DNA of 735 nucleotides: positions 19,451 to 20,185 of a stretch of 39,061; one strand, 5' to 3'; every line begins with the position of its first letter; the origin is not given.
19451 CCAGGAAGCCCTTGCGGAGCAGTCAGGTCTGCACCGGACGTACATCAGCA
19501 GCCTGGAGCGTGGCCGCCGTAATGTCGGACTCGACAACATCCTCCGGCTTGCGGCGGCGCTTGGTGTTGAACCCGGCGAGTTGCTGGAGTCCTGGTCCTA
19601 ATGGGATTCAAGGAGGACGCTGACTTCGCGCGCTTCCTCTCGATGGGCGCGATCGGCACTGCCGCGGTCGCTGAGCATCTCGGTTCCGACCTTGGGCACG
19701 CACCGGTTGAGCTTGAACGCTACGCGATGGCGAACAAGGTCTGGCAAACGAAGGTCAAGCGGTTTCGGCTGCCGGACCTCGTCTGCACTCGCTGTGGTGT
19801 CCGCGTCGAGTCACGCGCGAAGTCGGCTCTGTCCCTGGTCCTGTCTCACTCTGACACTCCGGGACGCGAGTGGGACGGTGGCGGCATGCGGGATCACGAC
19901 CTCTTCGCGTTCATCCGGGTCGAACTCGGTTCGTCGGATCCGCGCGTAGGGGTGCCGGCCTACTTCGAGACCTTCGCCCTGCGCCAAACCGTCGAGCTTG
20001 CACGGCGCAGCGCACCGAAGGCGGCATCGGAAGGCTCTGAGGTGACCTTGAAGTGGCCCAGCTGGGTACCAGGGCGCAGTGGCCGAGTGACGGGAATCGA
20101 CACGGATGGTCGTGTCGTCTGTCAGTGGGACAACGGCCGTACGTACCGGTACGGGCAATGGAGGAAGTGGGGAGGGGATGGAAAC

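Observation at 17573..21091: C-protein-controlled R-M-like module whose effector is a nuclease-like/HEAT-repeat fusion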

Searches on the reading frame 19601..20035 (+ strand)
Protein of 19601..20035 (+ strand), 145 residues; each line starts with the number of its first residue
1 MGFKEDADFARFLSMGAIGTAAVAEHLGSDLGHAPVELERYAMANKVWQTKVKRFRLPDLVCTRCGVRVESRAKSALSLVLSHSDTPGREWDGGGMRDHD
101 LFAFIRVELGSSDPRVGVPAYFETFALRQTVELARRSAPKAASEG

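Call 29: search_protein_families(library=pfam, proteins=[window:19601-20035:+], max_evalue=10)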
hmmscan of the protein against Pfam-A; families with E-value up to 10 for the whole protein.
window:19601-20035:+ (145 aa): 0 families

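Call 33: search_solved_structures(query=A3, max_evalue=10, show_alignments=3)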
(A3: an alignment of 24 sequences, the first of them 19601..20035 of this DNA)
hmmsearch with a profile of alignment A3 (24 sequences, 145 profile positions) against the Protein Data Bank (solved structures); distinct sequences matched with E-value up to 10: 5.
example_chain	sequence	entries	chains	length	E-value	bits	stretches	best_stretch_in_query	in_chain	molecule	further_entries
6g2j_P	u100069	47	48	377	0.1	15.5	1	69-142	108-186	NADH dehydrogenase [ubiquinone] 1 alpha subcomplex subunit 9, mitochondrial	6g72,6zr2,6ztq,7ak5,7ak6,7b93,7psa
5xtb_J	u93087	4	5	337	1.2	12.1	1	70-141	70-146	NADH dehydrogenase [ubiquinone] 1 alpha subcomplex subunit 9, mitochondrial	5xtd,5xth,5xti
9ti4_J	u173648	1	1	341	1.2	12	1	70-141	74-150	NADH dehydrogenase [ubiquinone] 1 alpha subcomplex subunit 9, mitochondrial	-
9cwt_J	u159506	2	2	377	1.3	11.9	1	70-141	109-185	NADH dehydrogenase [ubiquinone] 1 alpha subcomplex subunit 9, mitochondrial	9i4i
8gzg_D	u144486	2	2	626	1.9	11.4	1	47-73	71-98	DNA-directed RNA polymerase subunit gamma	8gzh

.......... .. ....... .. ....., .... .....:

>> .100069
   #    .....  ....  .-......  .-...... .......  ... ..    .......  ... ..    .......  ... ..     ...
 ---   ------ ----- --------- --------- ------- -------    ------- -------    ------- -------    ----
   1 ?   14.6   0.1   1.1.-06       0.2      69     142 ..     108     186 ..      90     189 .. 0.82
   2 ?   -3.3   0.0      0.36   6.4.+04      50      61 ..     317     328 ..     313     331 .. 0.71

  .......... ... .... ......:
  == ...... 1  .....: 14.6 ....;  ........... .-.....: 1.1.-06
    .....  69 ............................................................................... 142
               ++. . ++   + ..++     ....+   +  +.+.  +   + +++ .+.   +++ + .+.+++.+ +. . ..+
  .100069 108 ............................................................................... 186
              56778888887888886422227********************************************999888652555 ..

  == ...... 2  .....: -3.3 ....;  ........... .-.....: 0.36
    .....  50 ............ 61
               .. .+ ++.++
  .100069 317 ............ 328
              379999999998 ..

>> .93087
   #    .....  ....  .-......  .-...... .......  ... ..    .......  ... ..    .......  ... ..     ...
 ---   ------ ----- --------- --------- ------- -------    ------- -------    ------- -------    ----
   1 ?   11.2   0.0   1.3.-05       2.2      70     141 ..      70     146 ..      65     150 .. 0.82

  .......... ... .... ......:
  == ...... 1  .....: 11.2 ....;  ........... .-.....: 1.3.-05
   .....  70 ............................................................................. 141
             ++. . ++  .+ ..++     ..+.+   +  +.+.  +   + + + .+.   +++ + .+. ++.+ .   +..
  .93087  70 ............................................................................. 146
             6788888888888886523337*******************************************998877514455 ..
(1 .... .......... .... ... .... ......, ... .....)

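Call 35: find_homologous_proteins(query=A3, max_evalue=0.001)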
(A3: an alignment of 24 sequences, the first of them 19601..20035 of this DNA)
Query A3 (24 sequences) (145 aa, profile of the alignment): 220 proteins with E <= 0.001 among 7241 candidates; the best 120 are listed.
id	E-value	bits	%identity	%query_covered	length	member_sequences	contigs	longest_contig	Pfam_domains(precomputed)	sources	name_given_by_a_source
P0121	4.8e-73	262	70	100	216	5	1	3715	-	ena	-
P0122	4.2e-71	255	72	100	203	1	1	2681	-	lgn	-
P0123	1.0e-70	254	68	100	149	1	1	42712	-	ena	-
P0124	3.8e-69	249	68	100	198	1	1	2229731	-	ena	-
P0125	2.0e-67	243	68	100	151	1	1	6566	-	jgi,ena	-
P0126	2.2e-67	243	69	100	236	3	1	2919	-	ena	-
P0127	1.1e-66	241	67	93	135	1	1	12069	-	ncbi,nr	ncbi:MAG TPA: hypothetical protein VFN21_01060, partial [Acidimicrobiales bacterium]|nr:hypothetical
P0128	1.7e-66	240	66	100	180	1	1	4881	-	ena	-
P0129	6.9e-66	238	67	95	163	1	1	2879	-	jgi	jgi:hypothetical protein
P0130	5.1e-64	232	61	97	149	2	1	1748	-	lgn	-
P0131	1.4e-63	231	70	88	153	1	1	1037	-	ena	-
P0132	7.6e-61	222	62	97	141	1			-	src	-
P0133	3.0e-60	220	68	84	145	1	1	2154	-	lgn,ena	-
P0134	3.7e-60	220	63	100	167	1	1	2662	-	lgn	-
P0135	1.9e-57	211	52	100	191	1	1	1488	-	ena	-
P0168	1.1e-43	166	48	100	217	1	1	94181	-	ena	-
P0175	1.3e-42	163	48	100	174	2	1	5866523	-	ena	-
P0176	1.7e-42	162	48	100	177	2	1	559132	-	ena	-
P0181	2.8e-42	162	48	100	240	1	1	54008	-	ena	-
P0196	6.8e-41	157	44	100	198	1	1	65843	-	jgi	jgi:hypothetical protein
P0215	2.4e-38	149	40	100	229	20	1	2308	-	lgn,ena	-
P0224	1.1e-37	147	53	72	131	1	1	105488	-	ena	-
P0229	2.3e-37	146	52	74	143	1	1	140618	-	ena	-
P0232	3.1e-37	145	52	74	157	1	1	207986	-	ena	-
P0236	2.0e-36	143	49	73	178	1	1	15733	PF09225.18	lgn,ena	-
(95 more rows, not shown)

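Call 36: search_protein_families(library=pfam, proteins=[P0236, P0175, P0176, P0168, P0181, P0196, P0232, P0229, P0224, P0215], max_evalue=1)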
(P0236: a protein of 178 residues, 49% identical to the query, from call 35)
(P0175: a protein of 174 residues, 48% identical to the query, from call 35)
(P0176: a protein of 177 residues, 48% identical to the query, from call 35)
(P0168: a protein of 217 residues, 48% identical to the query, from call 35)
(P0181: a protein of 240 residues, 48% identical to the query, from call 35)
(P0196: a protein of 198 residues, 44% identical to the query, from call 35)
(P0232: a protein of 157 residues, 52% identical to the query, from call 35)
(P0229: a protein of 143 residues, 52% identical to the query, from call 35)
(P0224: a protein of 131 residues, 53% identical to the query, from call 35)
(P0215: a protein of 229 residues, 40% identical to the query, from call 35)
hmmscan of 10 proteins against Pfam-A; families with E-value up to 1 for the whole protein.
P0236 (178 aa): 1 family
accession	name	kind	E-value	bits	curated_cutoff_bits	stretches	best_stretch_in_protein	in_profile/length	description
PF09225.16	Endonuc-PvuII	-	1e-16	61.7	25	1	103-173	19-89/155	Restriction endonuclease PvuII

P0175 (174 aa): 0 families

P0176 (177 aa): 0 families

P0168 (217 aa): 0 families

P0181 (240 aa): 0 families

P0196 (198 aa): 0 families

P0232 (157 aa): 0 families

P0229 (143 aa): 1 family
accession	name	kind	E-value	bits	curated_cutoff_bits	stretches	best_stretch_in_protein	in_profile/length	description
PF18903.5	DUF5659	-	0.15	12.4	23.6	1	21-46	9-34/75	Domain of unknown function (DUF5659)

P0224 (131 aa): 0 families

P0215 (229 aa): 1 family
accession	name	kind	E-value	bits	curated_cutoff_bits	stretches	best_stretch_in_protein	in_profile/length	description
PF09777.14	OSTMP1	-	0.16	11.7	25.8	1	55-135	23-104/240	Osteopetrosis-associated transmembrane protein 1 precursor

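Call 61: find_encoding_contigs(protein=P0236, flank=6000, max_places=4)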
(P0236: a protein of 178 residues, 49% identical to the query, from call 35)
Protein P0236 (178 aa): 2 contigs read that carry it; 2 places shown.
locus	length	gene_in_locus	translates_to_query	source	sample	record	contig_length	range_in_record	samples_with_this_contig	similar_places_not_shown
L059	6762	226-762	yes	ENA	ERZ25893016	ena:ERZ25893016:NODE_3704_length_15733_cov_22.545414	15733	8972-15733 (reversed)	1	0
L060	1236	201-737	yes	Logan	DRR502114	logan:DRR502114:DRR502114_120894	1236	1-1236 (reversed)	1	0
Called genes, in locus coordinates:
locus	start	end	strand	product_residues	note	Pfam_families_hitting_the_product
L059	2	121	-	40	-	?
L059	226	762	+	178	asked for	PF09225:Endonuc-PvuII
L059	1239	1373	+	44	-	-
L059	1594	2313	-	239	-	PF08238:Sel1 (weak)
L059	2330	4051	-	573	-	-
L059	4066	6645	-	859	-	PF01935:DUF87 (weak)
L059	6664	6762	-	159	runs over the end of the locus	-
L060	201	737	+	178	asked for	PF09225:Endonuc-PvuII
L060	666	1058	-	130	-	PF01555:N6_N4_Mtase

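Call 68: search_protein_representatives(protein=window:19601-20035:+)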
Query: 145 residues. Proteins with E-value up to 0.001 (for the whole library): 271; up to 1e-10: 222; up to 1e-30: 42. The best 150 are listed.
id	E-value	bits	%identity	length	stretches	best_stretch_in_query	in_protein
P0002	1.5e-84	297.2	95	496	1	1-145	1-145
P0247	3.3e-63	228.0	73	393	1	1-145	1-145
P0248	7.9e-55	200.8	63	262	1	1-145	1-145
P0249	1.0e-51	190.8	61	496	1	1-145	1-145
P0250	1.0e-51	190.8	61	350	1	1-145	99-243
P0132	5.6e-51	188.4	62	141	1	1-141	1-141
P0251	3.8e-44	166.2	61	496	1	1-145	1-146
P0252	3.5e-43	163.1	58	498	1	1-145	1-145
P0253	3.1e-41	156.8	55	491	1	1-145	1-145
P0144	4.4e-41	156.3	55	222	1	1-140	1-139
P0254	9.1e-41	155.3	56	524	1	1-145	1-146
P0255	1.6e-40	154.5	55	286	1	1-145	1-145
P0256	6.8e-39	149.2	56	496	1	1-144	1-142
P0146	1.7e-37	144.7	58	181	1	15-145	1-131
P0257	5.8e-37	143.0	53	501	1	1-145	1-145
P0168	1.9e-30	121.9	49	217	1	1-145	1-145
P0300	4.5e-28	114.2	44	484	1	1-145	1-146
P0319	3.2e-25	104.9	43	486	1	1-145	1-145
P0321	3.9e-25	104.6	43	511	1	1-145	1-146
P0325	1.1e-24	103.2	45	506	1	3-120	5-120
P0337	2.2e-23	99.0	43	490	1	1-145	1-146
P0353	4.3e-21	91.5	42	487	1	1-144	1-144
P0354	5.0e-21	91.3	49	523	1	3-107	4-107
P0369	1.7e-19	86.3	40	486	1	2-132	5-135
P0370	1.8e-19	86.3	40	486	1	2-145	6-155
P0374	4.1e-19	85.1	46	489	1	2-109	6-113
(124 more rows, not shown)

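Call 69: search_protein_families(library=pfam, proteins=[P0369, P0370, P0353, P0337, P0321, P0319, P0300, P0354, P0325, P0374], max_evalue=0.01)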
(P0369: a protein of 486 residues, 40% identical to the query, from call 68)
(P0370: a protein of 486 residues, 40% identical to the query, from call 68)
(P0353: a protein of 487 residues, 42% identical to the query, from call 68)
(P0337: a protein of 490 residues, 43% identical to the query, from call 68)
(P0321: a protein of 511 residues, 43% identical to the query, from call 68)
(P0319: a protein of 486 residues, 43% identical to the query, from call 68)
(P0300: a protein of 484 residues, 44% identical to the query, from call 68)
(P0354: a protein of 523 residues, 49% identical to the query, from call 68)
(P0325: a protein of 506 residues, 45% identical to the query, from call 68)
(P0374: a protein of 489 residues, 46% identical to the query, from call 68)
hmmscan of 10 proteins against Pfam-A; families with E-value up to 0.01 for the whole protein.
P0369 (486 aa): 3 families
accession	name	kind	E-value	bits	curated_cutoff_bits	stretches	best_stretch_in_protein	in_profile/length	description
PF13646.12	HEAT_2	-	1.5e-17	64.1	27.7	3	248-317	15-82/88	HEAT repeats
PF03130.22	HEAT_PBS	-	2e-07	31.3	20.9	1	249-272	1-24/27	PBS lyase HEAT-like repeat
PF02985.28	HEAT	-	0.0012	19.4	23.5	0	247-261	14-28/31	HEAT repeat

P0370 (486 aa): 6 families
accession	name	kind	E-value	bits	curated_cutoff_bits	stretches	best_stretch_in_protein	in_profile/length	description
PF13646.12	HEAT_2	-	2.1e-26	92.5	27.7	3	305-387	6-87/88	HEAT repeats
PF03130.22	HEAT_PBS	-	2.2e-14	52.7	20.9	0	348-373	1-26/27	PBS lyase HEAT-like repeat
PF13513.12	HEAT_EZ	-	8.4e-08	33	27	0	398-420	33-55/55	HEAT-like repeat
PF02985.28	HEAT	-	1.4e-05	25.3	23.5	0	398-420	5-27/31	HEAT repeat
PF01347.28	Vitellogenin_N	-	8.3e-05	21.8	24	0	316-362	513-562/590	Lipoprotein amino terminal region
PF00514.29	Arm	-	0.0019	18.6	20.6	0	398-420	17-39/41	Armadillo/beta-catenin-like repeat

P0353 (487 aa): 1 family
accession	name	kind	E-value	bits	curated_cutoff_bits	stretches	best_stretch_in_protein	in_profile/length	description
PF13646.12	HEAT_2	-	0.00044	20.9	27.7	1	258-344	4-87/88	HEAT repeats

P0337 (490 aa): 2 families
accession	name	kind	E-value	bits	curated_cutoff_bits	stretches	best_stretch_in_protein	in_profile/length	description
PF13646.12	HEAT_2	-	3.8e-18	66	27.7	2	356-432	3-80/88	HEAT repeats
PF02985.28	HEAT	-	0.0013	19.2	23.5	0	387-408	4-25/31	HEAT repeat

P0321 (511 aa): 1 family
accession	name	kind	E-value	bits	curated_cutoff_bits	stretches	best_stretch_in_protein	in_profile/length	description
PF13646.12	HEAT_2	-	6.9e-11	42.7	27.7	1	280-354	15-85/88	HEAT repeats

P0319 (486 aa): 1 family
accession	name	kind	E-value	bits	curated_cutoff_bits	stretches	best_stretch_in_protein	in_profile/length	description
PF13646.12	HEAT_2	-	0.0012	19.5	27.7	0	234-283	11-58/88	HEAT repeats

P0300 (484 aa): 1 family
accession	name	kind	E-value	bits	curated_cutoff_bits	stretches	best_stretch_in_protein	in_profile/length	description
PF13646.12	HEAT_2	-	3.5e-05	24.4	27.7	0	238-293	18-73/88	HEAT repeats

P0354 (523 aa): 2 families
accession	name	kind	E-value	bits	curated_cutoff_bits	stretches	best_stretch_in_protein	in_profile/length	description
PF13646.12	HEAT_2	-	4.6e-20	72.1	27.7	2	326-398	16-87/88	HEAT repeats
PF03130.22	HEAT_PBS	-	5.4e-10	39.2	20.9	0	359-384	1-26/27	PBS lyase HEAT-like repeat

P0325 (506 aa): 1 family
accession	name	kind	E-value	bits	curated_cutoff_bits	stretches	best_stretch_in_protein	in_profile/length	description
PF13646.12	HEAT_2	-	6e-12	46.1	27.7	2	270-335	11-76/88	HEAT repeats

P0374 (489 aa): 4 families
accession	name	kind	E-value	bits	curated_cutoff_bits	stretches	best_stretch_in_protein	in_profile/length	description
PF13646.12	HEAT_2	-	4.3e-23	81.8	27.7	3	306-388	6-88/88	HEAT repeats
PF03130.22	HEAT_PBS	-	4.5e-10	39.4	20.9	0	348-370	1-23/27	PBS lyase HEAT-like repeat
PF13513.12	HEAT_EZ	-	4e-05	24.5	27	0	335-359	33-55/55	HEAT-like repeat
PF02985.28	HEAT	-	0.00077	19.9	23.5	0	344-359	12-27/31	HEAT repeat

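Call 70: find_encoding_contigs(protein=P0370, flank=5000, max_places=3)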
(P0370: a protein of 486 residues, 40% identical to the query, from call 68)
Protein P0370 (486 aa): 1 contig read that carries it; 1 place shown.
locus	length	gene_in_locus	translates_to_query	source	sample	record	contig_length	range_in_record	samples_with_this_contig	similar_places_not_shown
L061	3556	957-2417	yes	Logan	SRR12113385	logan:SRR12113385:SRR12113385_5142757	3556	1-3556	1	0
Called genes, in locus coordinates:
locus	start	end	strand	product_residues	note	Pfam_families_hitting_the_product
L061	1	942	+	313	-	?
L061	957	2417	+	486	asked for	PF03130:HEAT_PBS (faint), PF02985:HEAT (faint), PF13513:HEAT_EZ (faint), PF13646:HEAT_2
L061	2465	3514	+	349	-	PF04326:SLFN_AlbA_2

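Call 71: find_encoding_contigs(protein=P0215, flank=5000, max_places=3)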
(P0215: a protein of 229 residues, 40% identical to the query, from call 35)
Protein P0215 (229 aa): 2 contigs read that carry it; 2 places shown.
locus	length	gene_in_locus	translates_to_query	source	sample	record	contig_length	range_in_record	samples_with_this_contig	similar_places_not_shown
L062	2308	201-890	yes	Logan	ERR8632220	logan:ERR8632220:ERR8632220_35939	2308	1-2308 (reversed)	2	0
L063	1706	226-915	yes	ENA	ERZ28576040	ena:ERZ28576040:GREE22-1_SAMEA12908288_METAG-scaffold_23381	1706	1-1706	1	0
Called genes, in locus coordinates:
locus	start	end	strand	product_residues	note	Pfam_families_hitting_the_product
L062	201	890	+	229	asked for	-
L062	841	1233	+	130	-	PF09225:Endonuc-PvuII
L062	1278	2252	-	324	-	PF01555:N6_N4_Mtase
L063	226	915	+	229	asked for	-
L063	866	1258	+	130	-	PF09225:Endonuc-PvuII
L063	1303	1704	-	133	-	?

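Call 73: search_protein_families(library=pfam, proteins=[L061:1-942:+, L061:2465-3514:+], max_evalue=0.01)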
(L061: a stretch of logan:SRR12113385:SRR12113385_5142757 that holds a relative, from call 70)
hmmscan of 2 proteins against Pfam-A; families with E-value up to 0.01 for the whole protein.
L061:1-942:+ (313 aa): 1 family
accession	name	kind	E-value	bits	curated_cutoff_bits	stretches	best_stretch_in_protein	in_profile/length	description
PF01555.25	N6_N4_Mtase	-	3.9e-48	164.8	26.7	1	52-296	2-217/221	DNA methylase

L061:2465-3514:+ (349 aa): 1 family
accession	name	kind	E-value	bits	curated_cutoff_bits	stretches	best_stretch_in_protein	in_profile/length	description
PF04326.19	SLFN_AlbA_2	-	1e-21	78.1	25.3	1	29-153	1-117/118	Schlafen, AlbA_2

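Call 74: find_encoding_contigs(protein=P0369, flank=5000, max_places=2)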
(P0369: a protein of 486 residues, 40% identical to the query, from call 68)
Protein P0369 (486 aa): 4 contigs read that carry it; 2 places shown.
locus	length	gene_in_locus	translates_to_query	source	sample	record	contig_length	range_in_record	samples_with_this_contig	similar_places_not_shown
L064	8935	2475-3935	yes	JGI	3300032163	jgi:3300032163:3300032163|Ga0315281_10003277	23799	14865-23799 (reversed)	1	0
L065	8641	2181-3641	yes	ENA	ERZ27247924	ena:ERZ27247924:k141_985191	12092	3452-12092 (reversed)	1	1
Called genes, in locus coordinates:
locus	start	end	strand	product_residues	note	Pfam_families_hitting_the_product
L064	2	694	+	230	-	?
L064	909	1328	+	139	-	-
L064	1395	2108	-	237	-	-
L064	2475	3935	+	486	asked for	PF03130:HEAT_PBS (faint), PF13646:HEAT_2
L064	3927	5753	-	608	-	PF01555:N6_N4_Mtase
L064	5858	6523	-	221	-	-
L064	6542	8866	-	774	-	-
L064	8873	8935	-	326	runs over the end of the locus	-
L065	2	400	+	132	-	?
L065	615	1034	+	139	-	-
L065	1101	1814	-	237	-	-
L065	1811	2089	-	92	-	-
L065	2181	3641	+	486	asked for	PF03130:HEAT_PBS (faint), PF13646:HEAT_2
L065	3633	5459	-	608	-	PF01555:N6_N4_Mtase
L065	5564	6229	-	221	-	-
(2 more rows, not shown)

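Call 75: find_encoding_contigs(protein=P0337, flank=5000, max_places=2)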
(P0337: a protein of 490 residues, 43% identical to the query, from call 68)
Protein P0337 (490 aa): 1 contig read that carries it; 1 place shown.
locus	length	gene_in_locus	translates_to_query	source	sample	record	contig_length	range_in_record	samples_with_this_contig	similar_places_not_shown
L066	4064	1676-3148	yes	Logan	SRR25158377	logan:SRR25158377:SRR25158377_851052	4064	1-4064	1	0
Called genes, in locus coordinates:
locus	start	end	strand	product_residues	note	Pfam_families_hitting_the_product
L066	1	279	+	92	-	?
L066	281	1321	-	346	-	PF01555:N6_N4_Mtase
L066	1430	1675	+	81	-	PF13560:HTH_31, PF01381:HTH_3, PF13443:HTH_26 (weak)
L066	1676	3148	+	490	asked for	PF13646:HEAT_2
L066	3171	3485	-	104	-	-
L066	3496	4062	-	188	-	?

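Call 76: find_encoding_contigs(protein=P0354, flank=5000, max_places=2)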
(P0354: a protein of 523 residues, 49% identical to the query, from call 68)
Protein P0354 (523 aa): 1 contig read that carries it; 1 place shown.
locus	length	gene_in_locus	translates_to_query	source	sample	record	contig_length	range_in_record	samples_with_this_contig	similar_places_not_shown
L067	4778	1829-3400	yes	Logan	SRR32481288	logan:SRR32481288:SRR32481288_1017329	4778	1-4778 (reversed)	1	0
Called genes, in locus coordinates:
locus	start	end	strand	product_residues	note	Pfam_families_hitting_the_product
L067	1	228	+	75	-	?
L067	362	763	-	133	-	PF04703:FaeA (faint)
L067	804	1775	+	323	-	PF01555:N6_N4_Mtase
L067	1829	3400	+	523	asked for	PF03130:HEAT_PBS (faint), PF13646:HEAT_2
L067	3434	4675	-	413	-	PF00589:Phage_integrase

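Call 77: find_encoding_contigs(protein=P0319, flank=5000, max_places=2)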
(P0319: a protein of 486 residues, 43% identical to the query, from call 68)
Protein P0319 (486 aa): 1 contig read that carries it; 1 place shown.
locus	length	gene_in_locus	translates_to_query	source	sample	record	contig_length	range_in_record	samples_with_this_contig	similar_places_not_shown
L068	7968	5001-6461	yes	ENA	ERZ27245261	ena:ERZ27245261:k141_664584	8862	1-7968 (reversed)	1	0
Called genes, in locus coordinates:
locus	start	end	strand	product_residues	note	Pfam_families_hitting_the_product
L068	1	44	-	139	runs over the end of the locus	PF08241:Methyltransf_11 (weak), PF13649:Methyltransf_25 (weak)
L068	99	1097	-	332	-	PF13683:rve_3 (faint), PF13610:DDE_Tnp_IS240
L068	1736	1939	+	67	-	PF09035:Tn916-Xis, PF20063:DUF6462 (weak)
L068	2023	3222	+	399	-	PF02920:Integrase_DNA, PF00589:Phage_integrase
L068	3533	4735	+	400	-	-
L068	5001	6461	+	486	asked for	-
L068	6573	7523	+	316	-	PF01555:N6_N4_Mtase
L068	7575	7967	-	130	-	?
